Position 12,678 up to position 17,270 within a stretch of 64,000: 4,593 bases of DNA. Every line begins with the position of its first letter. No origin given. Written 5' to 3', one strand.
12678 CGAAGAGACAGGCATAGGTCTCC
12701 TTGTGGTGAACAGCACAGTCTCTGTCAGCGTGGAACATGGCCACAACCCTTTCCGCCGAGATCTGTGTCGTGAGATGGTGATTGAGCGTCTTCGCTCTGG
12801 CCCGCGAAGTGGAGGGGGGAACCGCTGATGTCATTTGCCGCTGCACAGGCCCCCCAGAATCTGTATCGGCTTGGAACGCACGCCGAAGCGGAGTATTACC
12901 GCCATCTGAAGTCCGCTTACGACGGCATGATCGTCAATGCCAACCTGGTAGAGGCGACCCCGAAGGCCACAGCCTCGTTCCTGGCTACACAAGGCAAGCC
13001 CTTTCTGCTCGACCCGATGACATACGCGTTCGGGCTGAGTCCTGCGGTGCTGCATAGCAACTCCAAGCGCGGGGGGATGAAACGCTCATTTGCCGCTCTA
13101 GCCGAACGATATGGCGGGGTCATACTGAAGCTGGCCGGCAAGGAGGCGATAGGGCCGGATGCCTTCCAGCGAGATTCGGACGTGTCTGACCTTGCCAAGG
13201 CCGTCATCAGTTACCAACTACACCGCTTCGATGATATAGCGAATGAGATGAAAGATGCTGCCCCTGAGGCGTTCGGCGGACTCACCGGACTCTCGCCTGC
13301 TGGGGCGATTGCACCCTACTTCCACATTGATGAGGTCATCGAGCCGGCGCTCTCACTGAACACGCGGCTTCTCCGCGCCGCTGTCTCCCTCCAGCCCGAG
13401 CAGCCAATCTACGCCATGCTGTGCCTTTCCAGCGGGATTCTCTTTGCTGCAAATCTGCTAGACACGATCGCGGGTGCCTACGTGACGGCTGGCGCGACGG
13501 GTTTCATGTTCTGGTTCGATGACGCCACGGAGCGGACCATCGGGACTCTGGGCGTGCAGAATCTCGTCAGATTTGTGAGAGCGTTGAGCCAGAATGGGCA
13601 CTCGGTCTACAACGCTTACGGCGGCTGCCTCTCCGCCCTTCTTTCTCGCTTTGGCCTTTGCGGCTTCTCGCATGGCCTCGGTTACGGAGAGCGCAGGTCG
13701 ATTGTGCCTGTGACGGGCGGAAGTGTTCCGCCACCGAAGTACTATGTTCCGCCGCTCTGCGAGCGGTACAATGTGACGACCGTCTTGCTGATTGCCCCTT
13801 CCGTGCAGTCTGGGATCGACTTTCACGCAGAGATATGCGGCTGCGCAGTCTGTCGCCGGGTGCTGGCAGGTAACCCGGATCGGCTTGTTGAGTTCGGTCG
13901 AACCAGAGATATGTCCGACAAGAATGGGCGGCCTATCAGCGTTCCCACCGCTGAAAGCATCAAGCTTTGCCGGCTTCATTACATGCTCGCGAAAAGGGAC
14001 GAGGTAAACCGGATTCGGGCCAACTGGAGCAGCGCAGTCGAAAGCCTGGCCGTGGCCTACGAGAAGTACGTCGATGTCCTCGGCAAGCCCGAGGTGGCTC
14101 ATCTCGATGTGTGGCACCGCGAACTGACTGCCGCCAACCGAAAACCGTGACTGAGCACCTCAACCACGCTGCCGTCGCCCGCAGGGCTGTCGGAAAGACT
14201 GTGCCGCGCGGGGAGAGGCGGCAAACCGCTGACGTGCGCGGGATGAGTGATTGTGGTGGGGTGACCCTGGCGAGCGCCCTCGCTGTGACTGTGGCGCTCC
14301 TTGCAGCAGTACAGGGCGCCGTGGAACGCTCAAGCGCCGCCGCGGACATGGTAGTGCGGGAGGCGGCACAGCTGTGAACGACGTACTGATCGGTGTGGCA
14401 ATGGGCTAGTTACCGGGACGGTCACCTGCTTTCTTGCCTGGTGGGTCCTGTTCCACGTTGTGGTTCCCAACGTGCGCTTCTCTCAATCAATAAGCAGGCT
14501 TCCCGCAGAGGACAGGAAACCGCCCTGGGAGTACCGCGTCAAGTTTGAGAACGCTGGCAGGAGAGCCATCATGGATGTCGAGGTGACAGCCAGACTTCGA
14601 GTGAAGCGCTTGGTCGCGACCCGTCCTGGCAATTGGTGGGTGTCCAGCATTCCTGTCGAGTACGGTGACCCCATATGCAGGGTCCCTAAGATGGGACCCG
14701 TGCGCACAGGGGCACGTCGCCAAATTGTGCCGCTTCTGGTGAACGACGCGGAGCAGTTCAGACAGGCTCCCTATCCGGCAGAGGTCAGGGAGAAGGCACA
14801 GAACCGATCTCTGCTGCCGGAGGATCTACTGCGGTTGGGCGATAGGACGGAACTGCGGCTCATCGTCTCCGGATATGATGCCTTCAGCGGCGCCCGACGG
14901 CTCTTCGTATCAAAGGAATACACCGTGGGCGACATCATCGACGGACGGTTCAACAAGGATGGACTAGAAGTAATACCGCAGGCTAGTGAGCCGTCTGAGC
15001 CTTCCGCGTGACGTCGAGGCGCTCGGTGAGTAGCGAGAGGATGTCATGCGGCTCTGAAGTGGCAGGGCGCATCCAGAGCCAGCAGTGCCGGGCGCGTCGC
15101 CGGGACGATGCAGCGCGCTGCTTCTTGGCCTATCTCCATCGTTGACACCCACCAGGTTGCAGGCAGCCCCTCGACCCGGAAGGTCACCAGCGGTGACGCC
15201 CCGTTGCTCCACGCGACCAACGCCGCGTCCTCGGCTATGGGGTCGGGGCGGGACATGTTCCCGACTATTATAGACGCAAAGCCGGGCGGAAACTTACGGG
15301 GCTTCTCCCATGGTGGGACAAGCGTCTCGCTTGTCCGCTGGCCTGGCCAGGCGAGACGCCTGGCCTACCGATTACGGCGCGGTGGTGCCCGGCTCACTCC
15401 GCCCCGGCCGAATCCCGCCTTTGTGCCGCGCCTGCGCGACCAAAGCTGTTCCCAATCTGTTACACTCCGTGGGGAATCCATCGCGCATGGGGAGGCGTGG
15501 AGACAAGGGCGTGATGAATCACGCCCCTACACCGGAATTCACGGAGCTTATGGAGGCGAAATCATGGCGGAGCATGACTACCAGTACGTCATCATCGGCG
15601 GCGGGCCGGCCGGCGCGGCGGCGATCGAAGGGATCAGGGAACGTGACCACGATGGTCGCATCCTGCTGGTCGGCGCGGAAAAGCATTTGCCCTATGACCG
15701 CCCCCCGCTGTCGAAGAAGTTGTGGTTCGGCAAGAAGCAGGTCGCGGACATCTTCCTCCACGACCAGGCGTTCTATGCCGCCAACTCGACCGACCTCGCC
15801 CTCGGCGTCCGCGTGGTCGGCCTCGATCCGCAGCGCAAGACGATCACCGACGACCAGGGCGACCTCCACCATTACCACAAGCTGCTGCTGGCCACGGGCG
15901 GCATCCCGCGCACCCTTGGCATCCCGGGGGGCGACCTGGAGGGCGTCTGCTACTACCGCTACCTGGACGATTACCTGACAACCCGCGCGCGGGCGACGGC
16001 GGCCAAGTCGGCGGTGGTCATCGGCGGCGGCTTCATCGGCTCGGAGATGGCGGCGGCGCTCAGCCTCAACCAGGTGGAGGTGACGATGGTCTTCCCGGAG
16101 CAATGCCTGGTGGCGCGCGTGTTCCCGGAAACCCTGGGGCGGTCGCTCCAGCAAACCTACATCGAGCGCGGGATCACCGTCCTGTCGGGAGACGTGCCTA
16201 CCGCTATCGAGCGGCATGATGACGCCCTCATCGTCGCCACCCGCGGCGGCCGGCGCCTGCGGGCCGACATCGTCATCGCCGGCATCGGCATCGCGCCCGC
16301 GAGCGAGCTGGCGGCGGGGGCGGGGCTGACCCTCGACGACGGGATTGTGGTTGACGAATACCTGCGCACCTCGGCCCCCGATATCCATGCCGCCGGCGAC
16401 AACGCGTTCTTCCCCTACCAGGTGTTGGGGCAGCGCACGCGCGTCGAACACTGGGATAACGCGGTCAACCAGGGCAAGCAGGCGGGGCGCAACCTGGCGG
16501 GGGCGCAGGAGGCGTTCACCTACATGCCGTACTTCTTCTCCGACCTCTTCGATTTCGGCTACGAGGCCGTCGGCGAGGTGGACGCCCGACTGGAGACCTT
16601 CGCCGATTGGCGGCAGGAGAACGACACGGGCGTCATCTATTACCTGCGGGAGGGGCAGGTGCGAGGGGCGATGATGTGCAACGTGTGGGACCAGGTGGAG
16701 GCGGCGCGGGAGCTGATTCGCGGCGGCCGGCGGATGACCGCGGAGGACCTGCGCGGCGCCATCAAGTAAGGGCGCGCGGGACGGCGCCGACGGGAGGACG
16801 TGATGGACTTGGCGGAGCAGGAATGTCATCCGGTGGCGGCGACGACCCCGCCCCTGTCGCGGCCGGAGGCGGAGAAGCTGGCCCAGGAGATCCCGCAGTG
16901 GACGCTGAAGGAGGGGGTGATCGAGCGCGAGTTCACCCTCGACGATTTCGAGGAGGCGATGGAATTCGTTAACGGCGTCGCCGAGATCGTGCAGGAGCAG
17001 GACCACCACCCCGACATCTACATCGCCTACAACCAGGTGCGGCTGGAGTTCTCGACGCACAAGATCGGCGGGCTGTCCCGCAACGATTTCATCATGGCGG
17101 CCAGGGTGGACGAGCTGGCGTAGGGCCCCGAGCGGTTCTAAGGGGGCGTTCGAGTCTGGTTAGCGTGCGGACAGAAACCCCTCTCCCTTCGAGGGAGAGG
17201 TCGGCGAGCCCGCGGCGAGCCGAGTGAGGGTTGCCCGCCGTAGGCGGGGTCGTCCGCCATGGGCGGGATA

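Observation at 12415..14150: RecB-family PD-(D/E)xK nuclease translationally coupled to a TGT/DpdA-like zinc protein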

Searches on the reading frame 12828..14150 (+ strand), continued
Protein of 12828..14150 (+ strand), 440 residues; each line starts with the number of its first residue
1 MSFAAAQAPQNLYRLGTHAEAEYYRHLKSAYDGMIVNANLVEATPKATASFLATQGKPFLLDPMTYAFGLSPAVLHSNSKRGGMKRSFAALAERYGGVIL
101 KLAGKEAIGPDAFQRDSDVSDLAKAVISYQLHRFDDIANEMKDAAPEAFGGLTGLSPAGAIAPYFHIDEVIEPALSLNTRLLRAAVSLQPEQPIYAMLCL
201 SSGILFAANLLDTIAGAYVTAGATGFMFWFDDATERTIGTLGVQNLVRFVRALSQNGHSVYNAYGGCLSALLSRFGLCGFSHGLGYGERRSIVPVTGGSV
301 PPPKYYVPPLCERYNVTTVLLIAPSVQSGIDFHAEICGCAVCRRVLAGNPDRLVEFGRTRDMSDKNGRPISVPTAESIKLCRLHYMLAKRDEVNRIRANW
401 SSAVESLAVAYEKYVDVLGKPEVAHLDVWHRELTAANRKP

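Call 98: get_annotated_region(hit=H3, flank=4000)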
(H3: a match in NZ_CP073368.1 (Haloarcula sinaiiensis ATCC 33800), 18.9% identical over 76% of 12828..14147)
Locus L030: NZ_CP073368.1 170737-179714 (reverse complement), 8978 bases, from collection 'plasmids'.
description: Haloarcula sinaiiensis ATCC 33800 plasmid pHsi540, complete sequence
organism: Haloarcula sinaiiensis ATCC 33800 (NCBI taxid 662476)
taxonomy: Archaea; Euryarchaeota; Halobacteria; Halobacteriales; Haloarculaceae; Haloarcula; Haloarcula sinaiiensis; Haloarcula sinaiiensis ATCC 33800
host: -; source: cell culture; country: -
typing (MOB-suite, as given by PLSDB): non-mobilizable
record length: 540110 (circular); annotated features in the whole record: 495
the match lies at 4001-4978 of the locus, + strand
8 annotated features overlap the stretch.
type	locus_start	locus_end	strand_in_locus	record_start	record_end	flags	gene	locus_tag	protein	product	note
CDS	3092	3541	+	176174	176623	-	-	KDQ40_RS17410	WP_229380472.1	type II toxin-antitoxin system antitoxin SocA domain-containing protein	-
CDS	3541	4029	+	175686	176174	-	-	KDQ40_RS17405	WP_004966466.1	hypothetical protein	-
CDS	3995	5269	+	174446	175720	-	-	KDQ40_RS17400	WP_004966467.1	hypothetical protein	-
CDS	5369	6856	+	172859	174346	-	-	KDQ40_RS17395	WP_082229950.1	SIR2 family protein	-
CDS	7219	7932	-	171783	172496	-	-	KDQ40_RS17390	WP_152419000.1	hypothetical protein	-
CDS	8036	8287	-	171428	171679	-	-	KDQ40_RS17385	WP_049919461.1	hypothetical protein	-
CDS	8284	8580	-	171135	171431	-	-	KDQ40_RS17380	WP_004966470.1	hypothetical protein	-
CDS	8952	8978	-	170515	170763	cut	-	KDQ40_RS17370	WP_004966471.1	winged helix-turn-helix transcriptional regulator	-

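Call 103: search_protein_families(library=pfam, proteins=[L030:5369-6853:+, L003:9421-12663:-, L017:1988-5146:-, L023:11174-14413:-, L013:3401-5725:+, L018:9665-11329:+, L019:1852-5313:+], max_evalue=0.0001)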
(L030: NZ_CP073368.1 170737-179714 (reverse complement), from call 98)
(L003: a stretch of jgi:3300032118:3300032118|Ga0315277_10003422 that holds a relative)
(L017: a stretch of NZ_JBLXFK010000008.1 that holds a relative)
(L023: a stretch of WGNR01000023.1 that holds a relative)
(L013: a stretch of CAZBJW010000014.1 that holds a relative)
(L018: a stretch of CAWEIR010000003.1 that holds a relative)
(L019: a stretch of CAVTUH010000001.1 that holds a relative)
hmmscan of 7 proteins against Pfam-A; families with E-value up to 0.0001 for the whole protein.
L030:5369-6853:+ (495 aa): 1 family
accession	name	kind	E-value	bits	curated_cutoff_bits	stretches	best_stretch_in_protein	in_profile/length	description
PF13289.12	SIR2_2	-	2.8e-24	86.2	24.5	1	157-304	2-137/141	SIR2-like domain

L003:9421-12663:- (1081 aa): 1 family
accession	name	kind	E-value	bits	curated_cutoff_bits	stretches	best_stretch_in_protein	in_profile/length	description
PF00092.34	VWA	-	3.1e-05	24.7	23.8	0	924-1055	31-152/174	von Willebrand factor type A domain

L017:1988-5146:- (1053 aa): 0 families

L023:11174-14413:- (1080 aa): 6 families
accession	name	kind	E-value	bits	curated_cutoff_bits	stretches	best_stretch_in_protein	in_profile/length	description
PF00270.35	DEAD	-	4.4e-25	88.8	26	1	546-705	3-164/167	DEAD/DEAH box helicase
PF03461.20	TRCF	-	2.3e-22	79.6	25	1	943-1018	1-76/95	TRCF domain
PF17757.6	UvrB_inter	-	3.6e-21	75.5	22.9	1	152-237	3-89/91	UvrB interaction domain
PF00271.37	Helicase_C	-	8.7e-21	74.7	23.5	1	744-848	10-109/110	Helicase conserved C-terminal domain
PF02559.22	CarD_TRCF_RID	-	9.3e-16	58.1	23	1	419-475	1-57/57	CarD-like/TRCF RID domain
PF04851.21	ResIII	-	2.8e-09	37.5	22.5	1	547-700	8-162/164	Type III restriction enzyme, res subunit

L013:3401-5725:+ (775 aa): 2 families
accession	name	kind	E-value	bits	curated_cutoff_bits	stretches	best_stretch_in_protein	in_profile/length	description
PF02463.25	SMC_N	-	3.2e-07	30.4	40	0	240-756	75-205/220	RecF/RecN/SMC N terminal domain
PF13514.12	AAA_27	-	1.3e-05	25.4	22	1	1-47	1-50/206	AAA domain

L018:9665-11329:+ (555 aa): 1 family
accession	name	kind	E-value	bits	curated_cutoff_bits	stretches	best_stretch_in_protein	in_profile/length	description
PF00239.26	Resolvase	-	5.4e-16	59.4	23.3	1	7-157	1-143/145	Resolvase, N terminal domain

L019:1852-5313:+ (1154 aa): 1 family
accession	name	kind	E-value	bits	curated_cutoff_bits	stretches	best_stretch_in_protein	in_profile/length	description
PF01555.25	N6_N4_Mtase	-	1.4e-31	110.6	26.7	1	122-374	1-216/221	DNA methylase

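Call 106: list_cluster_members(proteins=[window:12828-14147:+, window:11246-11878:+, window:11881-12399:+, window:14460-15008:+, window:10869-11123:+])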
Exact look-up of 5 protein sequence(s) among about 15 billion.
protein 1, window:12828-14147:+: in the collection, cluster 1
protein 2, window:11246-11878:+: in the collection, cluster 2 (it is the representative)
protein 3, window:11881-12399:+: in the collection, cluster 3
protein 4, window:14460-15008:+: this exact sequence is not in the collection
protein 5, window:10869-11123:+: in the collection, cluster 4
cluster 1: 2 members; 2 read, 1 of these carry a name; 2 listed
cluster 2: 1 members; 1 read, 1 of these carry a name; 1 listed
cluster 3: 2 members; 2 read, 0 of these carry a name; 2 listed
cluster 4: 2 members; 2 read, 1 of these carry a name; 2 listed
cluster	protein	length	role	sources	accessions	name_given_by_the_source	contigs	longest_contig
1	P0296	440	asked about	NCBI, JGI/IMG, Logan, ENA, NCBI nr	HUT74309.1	MAG TPA: hypothetical protein VM221_05695 [Armatimonadota bacterium] | hypothetical protein [Armatimonadota bacterium]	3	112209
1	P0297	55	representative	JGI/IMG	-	-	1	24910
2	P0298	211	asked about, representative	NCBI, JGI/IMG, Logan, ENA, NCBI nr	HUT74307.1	MAG TPA: hypothetical protein VM221_05685 [Armatimonadota bacterium] | hypothetical protein [Armatimonadota bacterium]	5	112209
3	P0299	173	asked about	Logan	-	-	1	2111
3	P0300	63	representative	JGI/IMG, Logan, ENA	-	-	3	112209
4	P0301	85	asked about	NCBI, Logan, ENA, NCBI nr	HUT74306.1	MAG TPA: hypothetical protein VM221_05680 [Armatimonadota bacterium] | hypothetical protein [Armatimonadota bacterium]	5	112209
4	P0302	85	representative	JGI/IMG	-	-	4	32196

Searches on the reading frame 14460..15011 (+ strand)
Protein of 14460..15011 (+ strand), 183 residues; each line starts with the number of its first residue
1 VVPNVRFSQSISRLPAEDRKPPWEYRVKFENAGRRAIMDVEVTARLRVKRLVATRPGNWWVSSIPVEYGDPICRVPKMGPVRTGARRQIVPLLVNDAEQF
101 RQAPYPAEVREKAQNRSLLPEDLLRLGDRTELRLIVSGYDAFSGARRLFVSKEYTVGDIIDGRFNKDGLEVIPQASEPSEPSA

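Call 3: search_protein_families(library=pfam, proteins=[window:14460-15011:+], max_evalue=1)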
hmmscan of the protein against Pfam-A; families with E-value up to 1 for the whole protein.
window:14460-15011:+ (183 aa): 0 families

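Call 4: search_protein_families(library=padloc, proteins=[window:14460-15011:+], max_evalue=1)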
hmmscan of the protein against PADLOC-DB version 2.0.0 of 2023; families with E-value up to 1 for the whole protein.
window:14460-15011:+ (183 aa): 0 families

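Call 5: search_protein_families(library=ncbifam, proteins=[window:14460-15011:+], max_evalue=1)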
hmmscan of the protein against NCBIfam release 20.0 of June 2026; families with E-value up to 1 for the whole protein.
window:14460-15011:+ (183 aa): 0 families

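Call 8: search_protein_families(library=phrogs, proteins=[window:14460-15011:+], max_evalue=1)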
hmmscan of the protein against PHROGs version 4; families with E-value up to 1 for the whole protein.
window:14460-15011:+ (183 aa): 0 families

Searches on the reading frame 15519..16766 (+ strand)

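Call 66: search_protein_families(library=pfam, proteins=[window:15519-16766:+], max_evalue=0.001)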
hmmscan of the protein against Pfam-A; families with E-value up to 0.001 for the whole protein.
window:15519-16766:+ (416 aa): 7 families
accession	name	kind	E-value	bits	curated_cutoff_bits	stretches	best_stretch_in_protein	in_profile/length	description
PF07992.20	Pyr_redox_2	-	2.5e-60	204.8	26.1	1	21-319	1-291/291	Pyridine nucleotide-disulphide oxidoreductase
PF00070.33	Pyr_redox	-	7.8e-13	49.2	22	1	165-236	2-72/82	Pyridine nucleotide-disulphide oxidoreductase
PF14721.12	AIF_C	-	1.4e-12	48.6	25.9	2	322-367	1-47/130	Apoptosis-inducing factor, mitochondrion-associated, C-term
PF13738.12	Pyr_redox_3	-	7.7e-08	32.4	30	1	108-272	115-281/305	Pyridine nucleotide-disulphide oxidoreductase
PF05834.18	Lycopene_cycl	-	0.00014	21.5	23.4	0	200-261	83-144/380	Lycopene cyclase protein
PF14759.12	Reductase_C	-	0.00057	20.8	25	0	338-411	1-74/85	Reductase C-terminal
PF13450.12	NAD_binding_8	-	0.00057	20.6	21.9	0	25-55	1-29/68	NAD(P)-binding Rossmann-like domain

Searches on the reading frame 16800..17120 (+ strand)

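Call 66: search_protein_families(library=pfam, proteins=[window:16800-17120:+], max_evalue=0.001)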
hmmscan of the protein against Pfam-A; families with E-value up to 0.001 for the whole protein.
window:16800-17120:+ (107 aa): 1 family
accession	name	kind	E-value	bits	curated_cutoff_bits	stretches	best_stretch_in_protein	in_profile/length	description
PF01329.24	Pterin_4a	-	6.9e-31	106.7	26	1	18-106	2-91/91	Pterin 4 alpha carbinolamine dehydratase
